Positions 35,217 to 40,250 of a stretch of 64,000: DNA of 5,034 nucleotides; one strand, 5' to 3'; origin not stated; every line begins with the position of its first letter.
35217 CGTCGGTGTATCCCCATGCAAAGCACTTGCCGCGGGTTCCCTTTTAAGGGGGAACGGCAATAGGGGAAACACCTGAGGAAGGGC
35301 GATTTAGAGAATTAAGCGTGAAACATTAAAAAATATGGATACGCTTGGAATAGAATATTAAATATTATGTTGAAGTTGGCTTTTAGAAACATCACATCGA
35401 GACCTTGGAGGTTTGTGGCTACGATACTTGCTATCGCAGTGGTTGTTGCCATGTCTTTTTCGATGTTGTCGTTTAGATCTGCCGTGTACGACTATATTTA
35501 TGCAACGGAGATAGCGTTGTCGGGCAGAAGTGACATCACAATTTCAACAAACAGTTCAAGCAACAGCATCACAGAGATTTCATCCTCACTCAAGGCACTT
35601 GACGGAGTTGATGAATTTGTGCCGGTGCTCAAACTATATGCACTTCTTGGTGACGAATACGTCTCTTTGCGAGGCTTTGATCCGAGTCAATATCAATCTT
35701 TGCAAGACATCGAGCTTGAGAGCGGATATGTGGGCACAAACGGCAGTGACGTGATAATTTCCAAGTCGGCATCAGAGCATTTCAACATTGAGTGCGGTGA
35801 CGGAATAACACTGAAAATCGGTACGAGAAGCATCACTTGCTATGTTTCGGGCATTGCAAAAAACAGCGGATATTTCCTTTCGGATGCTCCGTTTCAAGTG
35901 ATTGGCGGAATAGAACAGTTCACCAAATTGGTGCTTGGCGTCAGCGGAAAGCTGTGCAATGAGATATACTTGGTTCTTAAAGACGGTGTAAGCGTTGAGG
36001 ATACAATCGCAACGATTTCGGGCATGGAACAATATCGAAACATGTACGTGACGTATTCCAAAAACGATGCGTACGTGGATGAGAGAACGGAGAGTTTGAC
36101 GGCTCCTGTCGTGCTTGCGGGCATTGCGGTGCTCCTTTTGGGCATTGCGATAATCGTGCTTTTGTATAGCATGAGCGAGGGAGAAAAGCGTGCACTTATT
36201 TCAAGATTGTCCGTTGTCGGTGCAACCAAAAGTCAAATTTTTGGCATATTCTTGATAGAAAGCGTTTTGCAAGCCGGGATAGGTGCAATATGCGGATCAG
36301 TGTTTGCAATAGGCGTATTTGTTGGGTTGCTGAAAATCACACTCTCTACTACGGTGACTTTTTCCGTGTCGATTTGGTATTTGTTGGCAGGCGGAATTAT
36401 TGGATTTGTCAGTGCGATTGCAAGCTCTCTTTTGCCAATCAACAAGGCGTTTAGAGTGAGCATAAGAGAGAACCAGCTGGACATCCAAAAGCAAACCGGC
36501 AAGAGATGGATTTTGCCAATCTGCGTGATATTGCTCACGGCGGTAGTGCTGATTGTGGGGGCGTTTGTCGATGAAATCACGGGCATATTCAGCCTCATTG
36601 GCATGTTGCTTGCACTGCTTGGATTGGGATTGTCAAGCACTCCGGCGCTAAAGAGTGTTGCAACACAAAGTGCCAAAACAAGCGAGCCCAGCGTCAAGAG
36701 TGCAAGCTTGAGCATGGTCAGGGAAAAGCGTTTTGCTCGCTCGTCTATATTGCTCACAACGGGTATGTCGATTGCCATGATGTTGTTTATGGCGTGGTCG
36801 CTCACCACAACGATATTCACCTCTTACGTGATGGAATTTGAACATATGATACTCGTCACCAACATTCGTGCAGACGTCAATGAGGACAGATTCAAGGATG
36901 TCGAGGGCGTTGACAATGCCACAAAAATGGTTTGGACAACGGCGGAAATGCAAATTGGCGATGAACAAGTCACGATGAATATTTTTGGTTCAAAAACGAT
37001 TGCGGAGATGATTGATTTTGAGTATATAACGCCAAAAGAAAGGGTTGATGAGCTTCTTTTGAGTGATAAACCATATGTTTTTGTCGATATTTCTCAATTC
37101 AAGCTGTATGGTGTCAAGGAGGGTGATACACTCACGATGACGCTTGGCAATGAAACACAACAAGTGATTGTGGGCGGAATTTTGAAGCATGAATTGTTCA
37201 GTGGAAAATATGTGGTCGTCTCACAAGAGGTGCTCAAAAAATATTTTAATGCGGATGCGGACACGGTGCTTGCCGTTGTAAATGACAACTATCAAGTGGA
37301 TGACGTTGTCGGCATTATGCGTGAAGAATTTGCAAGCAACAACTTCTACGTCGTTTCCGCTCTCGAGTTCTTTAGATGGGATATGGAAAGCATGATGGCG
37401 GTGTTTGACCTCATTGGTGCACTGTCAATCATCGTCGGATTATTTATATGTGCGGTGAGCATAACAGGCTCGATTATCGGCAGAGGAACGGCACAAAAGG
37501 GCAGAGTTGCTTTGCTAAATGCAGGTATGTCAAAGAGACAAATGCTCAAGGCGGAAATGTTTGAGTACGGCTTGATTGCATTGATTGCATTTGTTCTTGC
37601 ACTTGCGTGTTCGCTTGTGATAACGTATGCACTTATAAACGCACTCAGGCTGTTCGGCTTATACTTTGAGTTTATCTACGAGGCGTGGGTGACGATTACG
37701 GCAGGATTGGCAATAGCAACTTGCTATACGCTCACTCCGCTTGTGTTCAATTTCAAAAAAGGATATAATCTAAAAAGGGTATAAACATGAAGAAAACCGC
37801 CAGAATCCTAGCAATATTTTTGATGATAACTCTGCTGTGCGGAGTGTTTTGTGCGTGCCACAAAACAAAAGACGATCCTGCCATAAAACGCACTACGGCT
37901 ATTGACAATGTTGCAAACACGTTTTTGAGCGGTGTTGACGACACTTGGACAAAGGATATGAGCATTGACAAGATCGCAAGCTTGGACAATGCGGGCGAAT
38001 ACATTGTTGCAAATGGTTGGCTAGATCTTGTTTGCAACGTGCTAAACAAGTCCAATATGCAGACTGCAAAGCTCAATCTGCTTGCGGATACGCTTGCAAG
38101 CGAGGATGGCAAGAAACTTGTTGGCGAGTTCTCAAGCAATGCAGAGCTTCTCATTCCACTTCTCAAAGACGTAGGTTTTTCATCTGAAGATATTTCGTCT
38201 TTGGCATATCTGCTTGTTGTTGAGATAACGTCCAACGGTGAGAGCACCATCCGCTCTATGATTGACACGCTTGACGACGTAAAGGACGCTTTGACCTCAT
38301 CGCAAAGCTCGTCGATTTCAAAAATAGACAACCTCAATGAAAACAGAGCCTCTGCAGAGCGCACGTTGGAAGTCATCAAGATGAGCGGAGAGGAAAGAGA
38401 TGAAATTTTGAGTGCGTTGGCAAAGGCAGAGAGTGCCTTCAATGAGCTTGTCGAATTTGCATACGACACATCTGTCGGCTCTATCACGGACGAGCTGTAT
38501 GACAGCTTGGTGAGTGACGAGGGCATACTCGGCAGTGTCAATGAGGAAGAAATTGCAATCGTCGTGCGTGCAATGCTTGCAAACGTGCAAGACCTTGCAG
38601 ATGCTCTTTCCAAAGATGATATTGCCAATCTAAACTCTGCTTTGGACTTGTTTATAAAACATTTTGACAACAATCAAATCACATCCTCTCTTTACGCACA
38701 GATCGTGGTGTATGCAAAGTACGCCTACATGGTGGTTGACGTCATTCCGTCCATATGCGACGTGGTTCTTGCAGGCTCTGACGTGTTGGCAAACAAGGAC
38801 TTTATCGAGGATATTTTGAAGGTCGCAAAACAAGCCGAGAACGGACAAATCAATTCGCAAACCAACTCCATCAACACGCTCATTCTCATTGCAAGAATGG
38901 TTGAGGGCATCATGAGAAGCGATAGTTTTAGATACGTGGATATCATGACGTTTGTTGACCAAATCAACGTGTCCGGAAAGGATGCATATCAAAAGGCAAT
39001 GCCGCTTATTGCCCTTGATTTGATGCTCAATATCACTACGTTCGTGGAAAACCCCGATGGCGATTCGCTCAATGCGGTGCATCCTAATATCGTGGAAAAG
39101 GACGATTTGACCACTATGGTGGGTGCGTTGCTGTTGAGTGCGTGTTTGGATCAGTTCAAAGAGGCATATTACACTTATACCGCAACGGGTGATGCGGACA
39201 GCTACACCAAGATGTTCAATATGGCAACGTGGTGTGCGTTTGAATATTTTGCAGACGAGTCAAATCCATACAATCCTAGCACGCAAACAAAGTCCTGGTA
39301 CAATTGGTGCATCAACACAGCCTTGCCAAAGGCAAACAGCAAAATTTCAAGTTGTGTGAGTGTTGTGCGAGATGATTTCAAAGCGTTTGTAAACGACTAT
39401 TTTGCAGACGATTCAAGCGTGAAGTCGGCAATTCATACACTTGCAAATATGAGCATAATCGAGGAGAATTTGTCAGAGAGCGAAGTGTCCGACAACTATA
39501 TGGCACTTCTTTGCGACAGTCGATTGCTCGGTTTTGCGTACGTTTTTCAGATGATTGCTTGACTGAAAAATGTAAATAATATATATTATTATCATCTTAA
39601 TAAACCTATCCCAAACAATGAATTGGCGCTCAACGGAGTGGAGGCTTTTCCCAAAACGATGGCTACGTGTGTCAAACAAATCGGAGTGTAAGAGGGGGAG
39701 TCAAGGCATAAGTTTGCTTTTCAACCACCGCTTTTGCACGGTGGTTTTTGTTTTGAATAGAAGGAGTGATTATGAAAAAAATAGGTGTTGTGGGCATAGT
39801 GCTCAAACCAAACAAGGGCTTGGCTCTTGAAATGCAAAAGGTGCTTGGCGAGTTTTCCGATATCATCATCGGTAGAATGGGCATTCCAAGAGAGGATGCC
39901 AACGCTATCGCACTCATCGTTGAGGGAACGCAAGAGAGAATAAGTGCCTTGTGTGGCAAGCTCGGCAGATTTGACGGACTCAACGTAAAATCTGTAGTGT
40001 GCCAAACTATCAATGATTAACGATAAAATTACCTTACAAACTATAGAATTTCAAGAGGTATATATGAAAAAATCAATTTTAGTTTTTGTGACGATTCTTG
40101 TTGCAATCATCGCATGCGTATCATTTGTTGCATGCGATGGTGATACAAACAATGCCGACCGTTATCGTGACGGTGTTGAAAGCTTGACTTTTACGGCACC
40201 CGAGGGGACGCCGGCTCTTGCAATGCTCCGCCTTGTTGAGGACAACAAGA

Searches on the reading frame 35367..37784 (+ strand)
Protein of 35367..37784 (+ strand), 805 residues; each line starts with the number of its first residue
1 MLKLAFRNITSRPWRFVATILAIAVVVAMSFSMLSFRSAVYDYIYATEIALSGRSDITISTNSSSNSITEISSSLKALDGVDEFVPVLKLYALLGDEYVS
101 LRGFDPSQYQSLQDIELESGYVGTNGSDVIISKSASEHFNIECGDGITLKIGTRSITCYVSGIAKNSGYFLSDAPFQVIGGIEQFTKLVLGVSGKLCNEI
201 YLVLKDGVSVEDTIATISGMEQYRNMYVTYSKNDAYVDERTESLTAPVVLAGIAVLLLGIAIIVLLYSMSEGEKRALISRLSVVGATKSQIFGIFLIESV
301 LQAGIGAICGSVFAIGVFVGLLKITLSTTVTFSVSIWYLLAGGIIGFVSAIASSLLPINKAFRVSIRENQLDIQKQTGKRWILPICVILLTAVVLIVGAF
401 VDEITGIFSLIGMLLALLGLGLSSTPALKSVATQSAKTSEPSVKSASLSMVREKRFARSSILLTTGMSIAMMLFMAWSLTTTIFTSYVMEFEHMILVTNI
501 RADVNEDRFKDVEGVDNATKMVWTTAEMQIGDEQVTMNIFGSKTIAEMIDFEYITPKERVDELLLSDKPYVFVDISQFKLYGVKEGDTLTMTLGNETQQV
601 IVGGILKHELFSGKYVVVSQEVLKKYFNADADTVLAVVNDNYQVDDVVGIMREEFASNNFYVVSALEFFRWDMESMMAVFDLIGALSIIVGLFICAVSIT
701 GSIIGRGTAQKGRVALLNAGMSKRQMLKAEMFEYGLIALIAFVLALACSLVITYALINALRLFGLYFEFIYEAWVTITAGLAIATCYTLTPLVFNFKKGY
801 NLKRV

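Call 10: search_protein_families(library=pfam, proteins=[window:35367-37784:+])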
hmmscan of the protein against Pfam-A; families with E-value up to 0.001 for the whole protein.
window:35367-37784:+ (805 aa): 2 families
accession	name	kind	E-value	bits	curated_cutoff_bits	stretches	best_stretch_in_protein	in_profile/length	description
PF12704.14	MacB_PCD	-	3.6e-10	40.9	27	1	17-217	2-204/207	MacB-like periplasmic core domain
PF02687.27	FtsX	-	7.3e-10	39.4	25.5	1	250-365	2-119/120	FtsX-like permease C-terminal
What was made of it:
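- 35367..37784 (+): MacB_PCD + FtsX permease gene (805 aa). Pfam (call 10).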

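Call 15: find_related_loci(query=window:35367-37784:+, collection=genome_contigs, flank=4000)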
Query window:35367-37784:+ (805 aa) in genome_contigs; peptide patterns used: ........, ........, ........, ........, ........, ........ (x = any residue, [..] = any of these).
48 stretches matched a pattern; 16 encode a relative of the query (tblastn E <= 1e-3); 16 distinct loci.
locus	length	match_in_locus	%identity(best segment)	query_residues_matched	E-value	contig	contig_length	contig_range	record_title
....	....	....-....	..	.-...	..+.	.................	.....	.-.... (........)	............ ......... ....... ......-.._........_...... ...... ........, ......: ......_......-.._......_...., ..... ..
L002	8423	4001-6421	54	1-804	0e+0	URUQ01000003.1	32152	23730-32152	uncultured Clostridiales bacterium isolate UMGS1366 genome assembly, contig: NODE_149_length_32152_cov_6.432470, whole g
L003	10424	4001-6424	55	1-805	0e+0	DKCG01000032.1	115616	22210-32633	MAG TPA_asm: Christensenella sp. UBA6880 UBA6880_contig_442, whole genome shotgun sequence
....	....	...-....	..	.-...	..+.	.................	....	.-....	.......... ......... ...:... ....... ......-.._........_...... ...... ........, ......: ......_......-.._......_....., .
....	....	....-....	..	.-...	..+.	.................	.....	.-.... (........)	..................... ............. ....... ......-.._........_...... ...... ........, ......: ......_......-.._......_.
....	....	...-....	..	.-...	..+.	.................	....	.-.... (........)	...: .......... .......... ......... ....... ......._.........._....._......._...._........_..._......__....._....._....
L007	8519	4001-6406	53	1-801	0e+0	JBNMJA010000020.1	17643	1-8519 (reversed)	MAG: Bacillota bacterium isolate CM_BacCAG2167.82 k141_514947_length_17643_cov_12.0000, whole genome shotgun sequence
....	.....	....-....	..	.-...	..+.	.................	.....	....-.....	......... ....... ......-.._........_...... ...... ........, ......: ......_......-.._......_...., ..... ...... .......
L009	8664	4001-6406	53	1-801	0e+0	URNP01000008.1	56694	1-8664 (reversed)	uncultured Clostridiales bacterium isolate UMGS1170 genome assembly, contig: NODE_132_length_56694_cov_10.177810, whole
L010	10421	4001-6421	54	1-804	0e+0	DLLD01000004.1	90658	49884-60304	MAG TPA_asm: Christensenella sp. UBA7571 UBA7571_contig_602, whole genome shotgun sequence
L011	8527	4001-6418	54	1-805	0e+0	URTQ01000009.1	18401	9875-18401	uncultured Clostridiales bacterium isolate UMGS1331 genome assembly, contig: NODE_165_length_18401_cov_4.940423, whole g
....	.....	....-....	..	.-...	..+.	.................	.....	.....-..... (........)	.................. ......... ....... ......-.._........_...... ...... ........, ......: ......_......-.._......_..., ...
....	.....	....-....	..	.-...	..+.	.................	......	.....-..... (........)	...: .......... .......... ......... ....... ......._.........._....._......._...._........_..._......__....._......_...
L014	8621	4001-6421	53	1-804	0e+0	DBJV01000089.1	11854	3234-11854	MAG TPA_asm: Christensenella sp. UBA767 UBA767_contig_2629, whole genome shotgun sequence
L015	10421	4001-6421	54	1-805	0e+0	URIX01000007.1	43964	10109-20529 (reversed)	uncultured Clostridiales bacterium isolate UMGS1042 genome assembly, contig: NODE_19_length_43964_cov_4.2128, whole geno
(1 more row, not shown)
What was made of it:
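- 35367..37784 (+): 15 orthologues at 52-55% identity (call 15).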

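Call 18: find_encoding_contigs(protein=window:35367-37784:+, flank=6000, max_places=10)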
Protein window:35367-37784:+ (805 aa): 1 contig read that carries it; 1 place shown.
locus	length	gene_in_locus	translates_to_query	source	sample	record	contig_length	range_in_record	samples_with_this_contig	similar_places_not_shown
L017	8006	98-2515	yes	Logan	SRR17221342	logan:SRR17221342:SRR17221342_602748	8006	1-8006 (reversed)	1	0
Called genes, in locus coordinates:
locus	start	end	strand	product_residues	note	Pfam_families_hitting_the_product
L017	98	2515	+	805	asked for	PF12704:MacB_PCD, PF02687:FtsX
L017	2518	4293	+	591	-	-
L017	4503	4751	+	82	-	PF21699:TM1266-like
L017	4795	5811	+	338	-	-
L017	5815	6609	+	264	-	PF00528:BPD_transp_1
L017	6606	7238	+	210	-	PF03193:RsgA_GTPase (faint), PF13476:AAA_23 (weak), PF00005:ABC_tran, PF13304:AAA_21 (faint)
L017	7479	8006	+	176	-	?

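Call 77: search_protein_families(library=ncbifam, proteins=[window:35367-37784:+])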
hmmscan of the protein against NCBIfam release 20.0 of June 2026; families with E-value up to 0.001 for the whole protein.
window:35367-37784:+ (805 aa): 1 family
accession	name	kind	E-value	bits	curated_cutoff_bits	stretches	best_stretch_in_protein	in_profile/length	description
TIGR03434.1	ADOP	subfamily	1e-05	23.8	622.3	1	236-375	263-404/803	ADOP family duplicated permease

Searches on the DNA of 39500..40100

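Call 51: search_rna_families(source=window, start=39500, end=40100, threshold=evalue, max_evalue=10, show_alignments=2)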
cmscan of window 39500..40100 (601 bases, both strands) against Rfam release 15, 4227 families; matches with E-value up to 10: 3.
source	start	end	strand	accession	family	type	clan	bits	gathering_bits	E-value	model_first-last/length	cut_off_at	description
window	39559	39754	+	RF00444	PrrF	Gene; sRNA;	-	15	90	7.6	1-150/150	no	PrrF RNA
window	39500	39601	+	RF02350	psRNA6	Gene; sRNA;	-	12.8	60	0.34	215-333/333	5'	Nitrosomonas sRNA psRNA6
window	39851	39873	-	RF01126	sR41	Gene; snRNA; snoRNA; CD-box;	-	11.8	54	3.3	1-53/53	no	Small nucleolar RNA sR41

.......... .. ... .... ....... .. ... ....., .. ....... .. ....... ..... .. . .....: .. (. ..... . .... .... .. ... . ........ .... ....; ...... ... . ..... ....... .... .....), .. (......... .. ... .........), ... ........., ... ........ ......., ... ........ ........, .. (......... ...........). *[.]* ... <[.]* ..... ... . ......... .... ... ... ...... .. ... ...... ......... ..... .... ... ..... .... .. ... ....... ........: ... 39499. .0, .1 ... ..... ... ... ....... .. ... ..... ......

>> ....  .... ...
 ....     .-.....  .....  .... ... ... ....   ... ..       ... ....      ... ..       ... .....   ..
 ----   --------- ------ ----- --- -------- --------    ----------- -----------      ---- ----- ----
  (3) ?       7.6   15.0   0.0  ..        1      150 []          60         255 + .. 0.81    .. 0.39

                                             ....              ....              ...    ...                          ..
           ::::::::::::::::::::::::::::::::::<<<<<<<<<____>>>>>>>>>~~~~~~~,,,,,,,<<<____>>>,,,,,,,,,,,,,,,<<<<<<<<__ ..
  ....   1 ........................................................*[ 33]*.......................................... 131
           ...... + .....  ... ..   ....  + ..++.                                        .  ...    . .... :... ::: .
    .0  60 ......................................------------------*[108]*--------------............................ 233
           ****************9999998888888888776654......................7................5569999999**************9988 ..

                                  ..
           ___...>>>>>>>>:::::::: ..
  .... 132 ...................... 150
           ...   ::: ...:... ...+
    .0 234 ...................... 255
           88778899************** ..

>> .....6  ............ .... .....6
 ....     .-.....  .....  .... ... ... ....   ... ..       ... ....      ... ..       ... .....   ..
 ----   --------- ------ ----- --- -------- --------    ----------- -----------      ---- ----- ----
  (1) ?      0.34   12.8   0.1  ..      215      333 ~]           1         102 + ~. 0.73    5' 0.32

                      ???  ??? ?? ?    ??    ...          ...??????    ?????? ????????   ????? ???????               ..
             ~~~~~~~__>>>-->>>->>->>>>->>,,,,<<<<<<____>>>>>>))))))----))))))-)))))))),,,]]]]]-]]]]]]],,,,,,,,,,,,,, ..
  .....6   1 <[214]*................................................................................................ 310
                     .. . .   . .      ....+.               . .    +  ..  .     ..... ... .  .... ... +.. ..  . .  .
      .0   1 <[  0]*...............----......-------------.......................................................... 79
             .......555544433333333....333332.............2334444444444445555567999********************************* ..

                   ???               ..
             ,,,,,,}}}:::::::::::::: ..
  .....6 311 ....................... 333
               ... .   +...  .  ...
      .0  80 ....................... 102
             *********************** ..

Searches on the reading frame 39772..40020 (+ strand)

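Call 77: search_protein_families(library=ncbifam, proteins=[window:39772-40020:+])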
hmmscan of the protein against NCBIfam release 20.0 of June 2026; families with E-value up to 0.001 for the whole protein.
window:39772-40020:+ (82 aa): 2 families
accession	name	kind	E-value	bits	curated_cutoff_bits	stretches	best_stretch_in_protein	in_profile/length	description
TIGR03959.1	hyd_TM1266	equivalog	3.4e-21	74.9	60.8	1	3-76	1-75/76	TM1266 family iron-only hydrogenase system putative regulator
NF052672.1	CPF_0552_fam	subfamily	7.5e-05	22.4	85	1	6-75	3-78/80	CPF_0552 family protein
